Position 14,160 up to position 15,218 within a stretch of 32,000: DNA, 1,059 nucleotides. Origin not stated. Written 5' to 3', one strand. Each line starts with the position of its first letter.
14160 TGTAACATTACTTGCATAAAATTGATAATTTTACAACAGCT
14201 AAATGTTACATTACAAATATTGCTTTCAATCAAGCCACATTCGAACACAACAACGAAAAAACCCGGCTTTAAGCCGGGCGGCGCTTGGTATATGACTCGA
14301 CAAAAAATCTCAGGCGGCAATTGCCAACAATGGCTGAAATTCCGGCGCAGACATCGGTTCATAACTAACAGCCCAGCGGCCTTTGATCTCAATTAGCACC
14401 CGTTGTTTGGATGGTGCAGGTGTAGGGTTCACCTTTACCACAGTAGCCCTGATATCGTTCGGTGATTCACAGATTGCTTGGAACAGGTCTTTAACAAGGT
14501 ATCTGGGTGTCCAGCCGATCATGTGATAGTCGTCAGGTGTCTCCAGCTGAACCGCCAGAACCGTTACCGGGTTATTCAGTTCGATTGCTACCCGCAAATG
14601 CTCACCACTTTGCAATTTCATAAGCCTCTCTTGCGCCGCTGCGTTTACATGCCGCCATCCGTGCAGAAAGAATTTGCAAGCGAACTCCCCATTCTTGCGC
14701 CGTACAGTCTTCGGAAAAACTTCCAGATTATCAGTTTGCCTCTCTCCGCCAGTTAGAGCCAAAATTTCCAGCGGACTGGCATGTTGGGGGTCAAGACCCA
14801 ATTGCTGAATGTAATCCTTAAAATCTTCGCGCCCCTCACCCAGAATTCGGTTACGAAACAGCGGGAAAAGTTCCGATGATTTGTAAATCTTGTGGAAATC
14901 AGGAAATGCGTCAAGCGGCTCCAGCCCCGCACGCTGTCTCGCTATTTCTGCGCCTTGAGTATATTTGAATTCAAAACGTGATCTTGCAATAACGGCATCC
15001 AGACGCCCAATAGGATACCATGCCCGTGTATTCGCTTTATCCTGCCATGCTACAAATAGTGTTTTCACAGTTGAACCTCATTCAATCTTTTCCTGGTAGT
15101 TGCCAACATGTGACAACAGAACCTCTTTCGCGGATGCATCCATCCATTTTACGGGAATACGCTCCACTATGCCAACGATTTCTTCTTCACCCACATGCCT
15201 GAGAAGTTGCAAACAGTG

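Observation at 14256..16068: Split Hip kinase module: HipA-core kinase followed by a HipS-like/HIRAN fusion protein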

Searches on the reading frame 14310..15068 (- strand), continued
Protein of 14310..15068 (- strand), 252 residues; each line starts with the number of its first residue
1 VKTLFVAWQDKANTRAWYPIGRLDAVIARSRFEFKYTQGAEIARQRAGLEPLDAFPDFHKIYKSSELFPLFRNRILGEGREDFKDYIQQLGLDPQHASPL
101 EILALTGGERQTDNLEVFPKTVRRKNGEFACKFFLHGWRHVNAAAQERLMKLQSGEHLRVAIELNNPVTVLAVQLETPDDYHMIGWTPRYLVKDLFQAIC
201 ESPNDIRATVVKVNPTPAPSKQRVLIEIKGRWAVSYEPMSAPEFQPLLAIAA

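Call 92: get_annotated_region(hit=H5, flank=2500)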
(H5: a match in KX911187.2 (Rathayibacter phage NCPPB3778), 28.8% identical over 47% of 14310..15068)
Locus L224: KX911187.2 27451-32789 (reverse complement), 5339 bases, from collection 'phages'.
description: Rathayibacter phage NCPPB3778, complete genome.
organism: Rathayibacter phage NCPPB3778 (NCBI taxid 1909694)
taxonomy: Viruses; Duplodnaviria; Heunggongvirae; Uroviricota; Caudoviricetes
host: Rathayibacter toxicus; source: -; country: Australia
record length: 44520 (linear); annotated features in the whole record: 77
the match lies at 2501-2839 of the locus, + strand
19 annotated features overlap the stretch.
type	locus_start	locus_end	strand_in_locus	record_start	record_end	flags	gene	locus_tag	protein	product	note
CDS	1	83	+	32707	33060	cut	-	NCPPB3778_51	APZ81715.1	hypothetical protein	-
CDS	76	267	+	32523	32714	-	-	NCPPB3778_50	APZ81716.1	hypothetical protein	-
CDS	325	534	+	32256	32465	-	-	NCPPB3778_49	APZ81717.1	hypothetical protein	-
CDS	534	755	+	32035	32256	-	-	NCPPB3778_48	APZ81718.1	hypothetical protein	-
CDS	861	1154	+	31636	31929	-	-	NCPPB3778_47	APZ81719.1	hypothetical protein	-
CDS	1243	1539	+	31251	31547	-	-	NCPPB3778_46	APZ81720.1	hypothetical protein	-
CDS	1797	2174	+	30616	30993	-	-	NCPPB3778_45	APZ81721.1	hypothetical protein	-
CDS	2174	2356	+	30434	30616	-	-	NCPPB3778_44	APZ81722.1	hypothetical protein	-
CDS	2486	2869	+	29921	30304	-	-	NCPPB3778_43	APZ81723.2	hypothetical protein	-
CDS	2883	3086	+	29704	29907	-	-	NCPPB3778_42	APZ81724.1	hypothetical protein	-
CDS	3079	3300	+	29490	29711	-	-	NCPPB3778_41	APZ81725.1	hypothetical protein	-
CDS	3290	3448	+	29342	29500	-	-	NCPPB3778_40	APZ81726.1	hypothetical protein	-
CDS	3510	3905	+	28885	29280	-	-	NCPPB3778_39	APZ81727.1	hypothetical protein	-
CDS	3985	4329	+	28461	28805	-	-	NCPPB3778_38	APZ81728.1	hypothetical protein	-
CDS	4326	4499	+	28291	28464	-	-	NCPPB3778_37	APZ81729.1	hypothetical protein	-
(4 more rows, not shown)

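Call 95: fold_search(model_id=the predicted structure, library=viral)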
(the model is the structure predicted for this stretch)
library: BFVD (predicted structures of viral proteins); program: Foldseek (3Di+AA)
matches with E <= 10: 669; with E <= 0.001: 8
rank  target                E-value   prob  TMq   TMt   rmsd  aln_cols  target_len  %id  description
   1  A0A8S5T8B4            6.2e-05  1.00  0.36  0.23   4.3       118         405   18  ATP dependent helicase [Podoviridae sp. ctU557]
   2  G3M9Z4                7.0e-05  1.00  0.34  0.69   2.4        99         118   19  Gp253 [Bacillus phage G]
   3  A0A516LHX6            1.2e-04  1.00  0.33  0.72   3.3       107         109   17  (no name in the UniProt tables at hand)
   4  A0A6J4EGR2            3.7e-04  1.00  0.33  0.58   4.1       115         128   14  (no name in the UniProt tables at hand)
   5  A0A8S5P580            4.5e-04  1.00  0.35  0.20   4.1       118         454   14  DNA polymerase III subunit alpha [Siphoviridae sp. ct3yx7]
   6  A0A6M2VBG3            5.3e-04  1.00  0.33  0.50   2.3       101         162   17  (no name in the UniProt tables at hand)
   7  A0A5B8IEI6            8.1e-04  1.00  0.30  0.58   5.8       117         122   14  HIRAN domain protein [Mimiviridae sp. ChoanoV1]
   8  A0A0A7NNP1            8.1e-04  1.00  0.27  0.40   8.8       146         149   14  HIRAN domain-containing protein [Lactobacillus phage LfeInf]
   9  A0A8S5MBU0            2.8e-03  1.00  0.30  0.36   5.4       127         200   19  Uncharacterized protein [Myoviridae sp. ct9Fw19]
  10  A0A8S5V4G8            4.3e-03  1.00  0.28  0.23  12.2       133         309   12  HIRAN domain [Myoviridae sp. ctKkB1]
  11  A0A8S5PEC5            9.3e-03  0.97  0.27  0.33   5.6       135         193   16  Glycine rich protein family [Siphoviridae sp. ct0UO21]
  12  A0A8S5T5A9            1.5e-02  0.23  0.24  0.16  25.4       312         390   10  DUF4236 domain-containing protein [Myoviridae sp. ct6eX13]
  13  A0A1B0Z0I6            8.4e-02  0.06  0.14  0.14  19.1       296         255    7  (no name in the UniProt tables at hand)
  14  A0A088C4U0            1.6e-01  0.10  0.13  0.19  13.8       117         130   14  (no name in the UniProt tables at hand)
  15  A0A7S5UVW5            1.8e-01  0.60  0.21  0.42   4.8        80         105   11  HIRAN domain-containing protein [Rhizobium phage RHph_TM30]
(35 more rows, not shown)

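Call 97: search_dna_similar(query=L224:2486-2866:+, collection=phages, mode=protein, max_evalue=0.001, max_rows=20)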
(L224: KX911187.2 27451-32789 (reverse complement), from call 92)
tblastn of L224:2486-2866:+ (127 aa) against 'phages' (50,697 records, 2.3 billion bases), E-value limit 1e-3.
Records with a match: 2; places in all: 2; records where one place covers at least 80% of the query: 1.
Best place of each record, by identity: >=99% 1; <60% 1.
By first word of the organism name: Rathayibacter 1; Clostridioides 1.
By host as written in the record: Rathayibacter toxicus 1; Clostridioides difficile CD500-12 1.
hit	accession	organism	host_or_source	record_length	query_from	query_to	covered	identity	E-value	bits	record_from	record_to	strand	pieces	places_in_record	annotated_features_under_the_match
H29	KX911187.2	Rathayibacter phage NCPPB3778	Rathayibacter toxicus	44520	1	127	100%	100.0%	3e-78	255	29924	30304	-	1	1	hypothetical protein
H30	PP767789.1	Clostridioides phage phiCDKH02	Clostridioides difficile CD500-12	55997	9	90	65%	36.5%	3e-7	53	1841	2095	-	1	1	HIRAN domain-containing protein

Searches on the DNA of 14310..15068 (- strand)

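Call 78: search_dna_similar(query=L097:7050-8720:+, collection=ecoli_genomes, mode=near, max_rows=8)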
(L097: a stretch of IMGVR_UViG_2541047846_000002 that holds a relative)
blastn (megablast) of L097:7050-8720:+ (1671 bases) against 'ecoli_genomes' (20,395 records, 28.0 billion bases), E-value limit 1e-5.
Records with a match: 21; places in all: 22; records where one place covers at least 80% of the query: 21.
Genomes with a match: 21 of 5426; with a place that covers at least 80% of the query: 21. Places per genome that has any: lowest 1, median 1, highest 2. On chromosomes: 22 places; on plasmids: 0.
Best place of each record, by identity: >=99% 20; 95-99% 1.
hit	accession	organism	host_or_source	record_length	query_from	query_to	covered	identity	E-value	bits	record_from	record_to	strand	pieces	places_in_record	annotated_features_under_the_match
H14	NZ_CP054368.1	Escherichia coli strain SCU-115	Homo sapiens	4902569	1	1671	100%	100.0%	0e+0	3086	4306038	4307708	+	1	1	hypothetical protein | HIRAN domain-containing protein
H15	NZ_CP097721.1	Escherichia coli strain MS1665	Chicken heart (Gallus gallus)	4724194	1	1671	100%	100.0%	0e+0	3086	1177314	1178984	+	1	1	hypothetical protein | HIRAN domain-containing protein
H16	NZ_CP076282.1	Escherichia coli strain 442/2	Homo sapiens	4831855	1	1671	100%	100.0%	0e+0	3086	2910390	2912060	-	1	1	hypothetical protein | HIRAN domain-containing protein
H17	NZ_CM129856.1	Escherichia coli strain SW071614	wastewater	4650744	1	1671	100%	100.0%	0e+0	3086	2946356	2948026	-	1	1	hypothetical protein | HIRAN domain-containing protein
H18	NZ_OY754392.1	Escherichia coli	-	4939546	1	1671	100%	100.0%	0e+0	3086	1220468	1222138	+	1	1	hypothetical protein | HIRAN domain-containing protein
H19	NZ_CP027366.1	Escherichia coli strain 89-3156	missing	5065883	1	1671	100%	99.9%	0e+0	3081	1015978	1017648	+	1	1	hypothetical protein | HIRAN domain-containing protein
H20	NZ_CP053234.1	Escherichia coli strain SCU-106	Homo sapiens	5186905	1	1671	100%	99.9%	0e+0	3081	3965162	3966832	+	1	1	hypothetical protein | HIRAN domain-containing protein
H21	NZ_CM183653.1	Escherichia coli strain GmM062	Homo sapiens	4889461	1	1671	100%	99.9%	0e+0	3081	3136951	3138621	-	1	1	HipA domain-containing protein | HIRAN domain-containing protein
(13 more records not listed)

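Call 79: get_annotated_region(hit=H14, flank=6000)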
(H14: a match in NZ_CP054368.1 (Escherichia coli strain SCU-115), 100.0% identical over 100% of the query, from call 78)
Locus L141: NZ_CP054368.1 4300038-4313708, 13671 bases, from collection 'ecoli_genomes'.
description: Escherichia coli strain SCU-115 chromosome, complete genome
organism: Escherichia coli strain SCU-115 (NCBI taxid 562)
replicon: chromosome; assembly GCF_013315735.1
host: Homo sapiens; source: rectal swab from healthy college student; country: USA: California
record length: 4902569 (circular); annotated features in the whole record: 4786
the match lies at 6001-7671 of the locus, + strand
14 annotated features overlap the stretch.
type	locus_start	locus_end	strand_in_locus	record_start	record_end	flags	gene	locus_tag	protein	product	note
CDS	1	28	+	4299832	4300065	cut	-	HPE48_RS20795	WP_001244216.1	DUF2732 family protein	-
CDS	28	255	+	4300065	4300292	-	-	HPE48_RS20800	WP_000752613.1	TraR/DksA family transcriptional regulator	-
CDS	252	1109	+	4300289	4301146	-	-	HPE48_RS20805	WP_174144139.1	DNA adenine methylase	-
CDS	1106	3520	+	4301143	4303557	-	-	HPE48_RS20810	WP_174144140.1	replication endonuclease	-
CDS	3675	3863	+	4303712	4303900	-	-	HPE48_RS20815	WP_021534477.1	hypothetical protein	-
CDS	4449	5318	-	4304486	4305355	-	-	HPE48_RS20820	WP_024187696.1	hypothetical protein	-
CDS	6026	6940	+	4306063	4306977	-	-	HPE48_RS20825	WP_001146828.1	hypothetical protein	-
CDS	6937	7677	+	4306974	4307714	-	-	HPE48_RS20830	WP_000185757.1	HIRAN domain-containing protein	-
CDS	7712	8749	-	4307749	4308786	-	-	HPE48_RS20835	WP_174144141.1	phage portal protein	-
CDS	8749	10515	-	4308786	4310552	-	-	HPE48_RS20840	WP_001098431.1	terminase ATPase subunit family protein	-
CDS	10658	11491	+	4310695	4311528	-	-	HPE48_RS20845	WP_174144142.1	GPO family capsid scaffolding protein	-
CDS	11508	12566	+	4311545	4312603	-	-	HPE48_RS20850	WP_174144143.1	phage major capsid protein, P2 family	-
CDS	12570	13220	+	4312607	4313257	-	-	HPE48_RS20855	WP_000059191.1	terminase endonuclease subunit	-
CDS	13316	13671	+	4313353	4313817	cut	-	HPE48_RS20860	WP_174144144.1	head completion/stabilization protein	-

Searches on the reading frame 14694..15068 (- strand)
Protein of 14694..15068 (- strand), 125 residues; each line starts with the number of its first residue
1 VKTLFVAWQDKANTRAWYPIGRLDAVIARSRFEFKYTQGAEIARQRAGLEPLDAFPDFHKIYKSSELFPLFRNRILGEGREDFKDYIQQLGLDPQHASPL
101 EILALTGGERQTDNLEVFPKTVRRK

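Call 36: predict_structure(alignment_id=A2)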
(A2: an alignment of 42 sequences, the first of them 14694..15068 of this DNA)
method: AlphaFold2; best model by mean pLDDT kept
length: 125 residues; sequences in the alignment: 42
mean_pLDDT: 63.2   pTM: 0.61
mean pLDDT of the five models: 63.2, 61.4, 58.3, 50.5, 44.2
residues with pLDDT >= 90: 11; 70-90: 56; 50-70: 8; < 50: 50
segments of 3 or more residues with pLDDT < 50: 76-125
pLDDT, mean of each block of 10 residues (from residue 1): 72 72 82 88 83 88 86 52 44 38 33 35 35
secondary structure, 60 per line:
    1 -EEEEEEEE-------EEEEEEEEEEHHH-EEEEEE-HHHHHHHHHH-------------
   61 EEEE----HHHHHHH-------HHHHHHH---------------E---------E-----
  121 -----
elements in order: E2-9 E17-26 E31-36 H38-47 E61-64 H69-75 H83-89

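Call 41: fold_search(model_id=the predicted structure, library=pdb)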
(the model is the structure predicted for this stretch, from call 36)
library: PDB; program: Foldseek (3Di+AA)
matches with E <= 10: 268; with E <= 0.001: 0
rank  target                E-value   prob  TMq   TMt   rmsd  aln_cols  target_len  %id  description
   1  8ezr_A                1.0e-02  1.00  0.39  0.47   6.6        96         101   17  Crystal structure of the HipS(Lp)-HipT(Lp) complex from Legionella pneumophila, native protein (released 2023-09-27)
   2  7vkb_B                3.0e-02  0.99  0.39  0.47   6.2        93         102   17  Crystal structure of the a bacterial kinase complex (released 2022-06-29)
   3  7ytu_A                6.0e-01  0.11  0.16  0.25   5.1        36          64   19  Crystal structure of vaccinia virus G3/L5 sub-complex (SeMet-labeled, P31 space group) (released 2023-02-08)
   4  4pu4_A                6.4e-01  0.21  0.29  0.11   7.4       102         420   22  Shewanella oneidensis MR-1 Toxin Antitoxin System HipA, HipB and its operator DNA complex (space group P21) (released 2014-08-06)
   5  6ie4_A                7.7e-01  0.07  0.16  0.15  11.8        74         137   11  Crystal structure of ADCP1 tandem Agenet domain 1-2 in complex with H3K9me1 (released 2019-01-16)
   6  8x15_Q                1.2e+00  0.01  0.10  0.04  18.6       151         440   14  Structure of nucleosome-bound SRCAP-C in the apo state (released 2024-03-06)
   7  8iyj_T                1.3e+00  0.06  0.23  0.13  11.6       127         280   11  Cryo-EM structure of the 48-nm repeat doublet microtubule from mouse sperm (released 2023-07-05)
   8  7ytt_A                1.4e+00  0.08  0.16  0.23   5.2        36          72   19  Crystal structure of vaccinia virus G3/L5 sub-complex (SeMet-labeled, P21 space group) (released 2023-02-08)
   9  7hgn_B                1.4e+00  0.05  0.16  0.21  11.8       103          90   14  PanDDA analysis group deposition -- Crystal structure of HRP-2 PWWP domain in complex with Z54226006 (released 2024-11-06)
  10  5it6                  1.5e+00  0.13  0.21  0.20   6.4        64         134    8  Galectin-related protein: an integral member of the network of chicken galectins (released 2016-07-13)
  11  7ovp_A                1.5e+00  0.02  0.15  0.07  19.1       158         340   11  Crystal structure of the chemotactic adaptor protein CheF (released 2022-04-27)
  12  3cm1_A                1.6e+00  0.10  0.25  0.23   7.0        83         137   16  Crystal structure of SsgA-like sporulation-specific cell division protein (YP_290167.1) from Thermobifida fusca YX-ER1 (released 2008-04-01)
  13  7ung_5                1.7e+00  0.12  0.20  0.08   4.1        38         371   13  48-nm repeat of the human respiratory doublet microtubule (released 2022-10-05)
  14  8thq_B                1.7e+00  0.04  0.16  0.16   8.8        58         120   19  Nonamer RNA bound to hAgo2-PAZ (released 2024-10-16)
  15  3t5p_F                1.7e+00  0.02  0.13  0.08  12.8        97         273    8  Crystal structure of a putative diacylglycerol kinase from Bacillus anthracis str. Sterne (released 2011-09-07)
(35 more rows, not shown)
